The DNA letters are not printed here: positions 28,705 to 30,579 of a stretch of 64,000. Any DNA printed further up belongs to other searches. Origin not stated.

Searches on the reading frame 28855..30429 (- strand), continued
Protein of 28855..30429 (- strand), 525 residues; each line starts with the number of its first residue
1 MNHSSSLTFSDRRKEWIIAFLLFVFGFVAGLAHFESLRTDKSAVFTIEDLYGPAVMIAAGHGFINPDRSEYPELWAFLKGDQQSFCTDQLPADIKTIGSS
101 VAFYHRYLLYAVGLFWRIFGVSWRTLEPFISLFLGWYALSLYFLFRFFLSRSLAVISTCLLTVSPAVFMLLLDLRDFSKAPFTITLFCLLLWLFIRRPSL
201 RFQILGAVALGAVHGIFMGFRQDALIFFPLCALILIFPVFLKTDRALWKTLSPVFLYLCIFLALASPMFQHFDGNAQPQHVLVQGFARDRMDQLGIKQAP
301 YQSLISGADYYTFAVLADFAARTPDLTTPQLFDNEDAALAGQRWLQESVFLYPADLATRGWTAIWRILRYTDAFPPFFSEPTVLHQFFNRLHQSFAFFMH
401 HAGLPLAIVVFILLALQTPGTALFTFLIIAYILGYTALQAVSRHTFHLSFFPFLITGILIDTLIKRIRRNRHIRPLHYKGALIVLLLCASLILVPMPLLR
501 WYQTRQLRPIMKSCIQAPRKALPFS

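Call 84: search_protein_families(library=pfam, proteins=[L012:1548-3176:-, L012:3001-5301:+, L012:5294-9643:+, L012:9950-12943:+, L012:12983-14758:+, L012:14810-15868:+, L012:15944-17671:+, L012:17637-19208:+], max_evalue=0.001)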
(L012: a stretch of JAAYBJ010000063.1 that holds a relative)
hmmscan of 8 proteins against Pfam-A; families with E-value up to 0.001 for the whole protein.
L012:1548-3176:- (542 aa): 1 family
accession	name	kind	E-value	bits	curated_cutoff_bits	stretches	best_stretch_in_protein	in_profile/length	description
PF13472.12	Lipase_GDSL_2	-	5.3e-05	24.2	32.9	0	284-524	30-177/178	GDSL-like Lipase/Acylhydrolase family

L012:3001-5301:+ (766 aa): 3 families
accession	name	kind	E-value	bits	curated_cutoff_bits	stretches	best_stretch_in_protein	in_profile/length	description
PF00884.28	Sulfatase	-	6.5e-46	157.5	25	1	359-638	1-299/301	Sulfatase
PF16347.10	SGSH_C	-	6.3e-11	43.1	29.3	1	599-681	12-95/154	N-sulphoglucosamine sulphohydrolase, C-terminal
PF01663.27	Phosphodiest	-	8.1e-08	32.7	23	1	363-588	3-225/342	Type I phosphodiesterase / nucleotide pyrophosphatase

L012:5294-9643:+ (1449 aa): 6 families
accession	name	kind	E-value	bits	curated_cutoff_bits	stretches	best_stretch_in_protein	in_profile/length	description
PF13517.12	FG-GAP_3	-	6.6e-97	318.5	26.9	13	89-148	1-60/61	FG-GAP-like repeat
PF01839.29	FG-GAP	-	1.1e-49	166.1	22.1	4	574-596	4-26/37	FG-GAP repeat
PF07581.17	Glug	-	1.2e-11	44.7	20.5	0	1076-1098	2-26/28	The GLUG motif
PF23743.1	Beta-prop_BBS7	-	7.2e-05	22.7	27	0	201-249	193-241/299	BBS7 beta-propeller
PF14783.12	BBS2_Mid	-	8.8e-05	23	27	0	653-696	57-100/108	Ciliary BBSome complex subunit 2, middle region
PF09479.16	Flg_new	-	0.00036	21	27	1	905-968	1-61/65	Listeria-Bacteroides repeat domain (List_Bact_rpt)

L012:9950-12943:+ (997 aa): 0 families

L012:12983-14758:+ (591 aa): 16 families
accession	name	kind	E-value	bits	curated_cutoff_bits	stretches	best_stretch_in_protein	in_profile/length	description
PF14559.12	TPR_19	-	7.3e-21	74.7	25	1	490-552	2-64/68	Tetratricopeptide repeat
PF13432.12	TPR_16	-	1.6e-17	64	32.7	1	486-548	4-63/65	Tetratricopeptide repeat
PF13428.12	TPR_14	-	1e-16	60.2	23.5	0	517-550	5-38/44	Tetratricopeptide repeat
PF12895.13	ANAPC3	-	4.4e-14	53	27.2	0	395-466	10-81/82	Anaphase-promoting complex, cyclosome, subunit 3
PF07719.23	TPR_2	-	2.4e-10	40.1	27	1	515-545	3-33/34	Tetratricopeptide repeat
PF13176.12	TPR_7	-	5.4e-06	26.5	27.9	0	166-187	1-22/36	Tetratricopeptide repeat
PF14561.12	TPR_20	-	1.6e-05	25.6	25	0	426-477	7-58/90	Tetratricopeptide repeat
PF13431.12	TPR_17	-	2.5e-05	24.6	24.4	0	501-532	1-32/34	Tetratricopeptide repeat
PF13424.12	TPR_12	-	3.2e-05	24.5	30.1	0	132-187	12-68/77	Tetratricopeptide repeat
PF13181.12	TPR_8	-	5.3e-05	23.5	25.7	0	515-540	3-28/34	Tetratricopeptide repeat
PF13414.12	TPR_11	-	8.3e-05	22.6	26.8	0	520-547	1-28/42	TPR repeat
PF24575.1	TPR_Slam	-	0.00011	23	35.2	0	487-536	55-104/104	Surface lipoprotein assembly modifier, N-terminal TPR repeats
PF23300.3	HEAT_Nup120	-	0.00013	22.2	29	0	516-554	30-65/170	Nucleoporin Nup120, HEAT repeats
PF23914.1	TPR_CcmH_CycH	-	0.00014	22.2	42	0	488-546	96-154/158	Cytochrome c-type biogenesis protein H TPR domain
PF00515.34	TPR_1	-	0.0006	20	27.8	0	516-540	4-28/34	Tetratricopeptide repeat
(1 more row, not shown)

L012:14810-15868:+ (352 aa): 1 family
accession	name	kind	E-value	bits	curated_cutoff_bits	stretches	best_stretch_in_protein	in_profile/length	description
PF04055.27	Radical_SAM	-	1.2e-22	81.3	29.5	1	54-200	2-162/166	Radical SAM superfamily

L012:15944-17671:+ (575 aa): 4 families
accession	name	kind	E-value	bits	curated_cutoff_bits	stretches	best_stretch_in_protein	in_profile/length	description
PF16861.10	Carbam_trans_C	-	2.8e-56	190.2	27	1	397-568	2-170/170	Carbamoyltransferase C-terminus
PF02543.21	Carbam_trans_N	-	3.7e-34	119.1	24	1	5-350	3-346/346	Carbamoyltransferase N-terminus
PF22521.2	HypF_C_2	-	1e-05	25.8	27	1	269-347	158-240/241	Carbamoyltransferase, Kae1-like Domain, second subdomain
PF00814.31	TsaD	-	0.00041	20.6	24.8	0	263-331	181-244/264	tRNA N6-adenosine threonylcarbamoyltransferase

L012:17637-19208:+ (523 aa): 3 families
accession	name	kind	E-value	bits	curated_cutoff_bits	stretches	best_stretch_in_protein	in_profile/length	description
PF13360.13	PQQ_2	-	1.2e-18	68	27.6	2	407-482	15-90/233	Outer membrane protein assembly factor BamB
PF13570.13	Beta-prop_ACSF4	-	2e-10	41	133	1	409-505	127-223/329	Beta-alanine-activating enzyme, beta-propeller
PF01011.28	PQQ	-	4.5e-05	22.8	26.7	0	416-453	48-85/595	Glucose/ethanol/alcohol dehydrogenase, beta-propeller domain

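Call 94: search_solved_structures(query=A3, max_evalue=10)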
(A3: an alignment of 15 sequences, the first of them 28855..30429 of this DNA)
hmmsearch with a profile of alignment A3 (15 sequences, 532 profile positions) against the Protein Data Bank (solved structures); distinct sequences matched with E-value up to 10: 0.
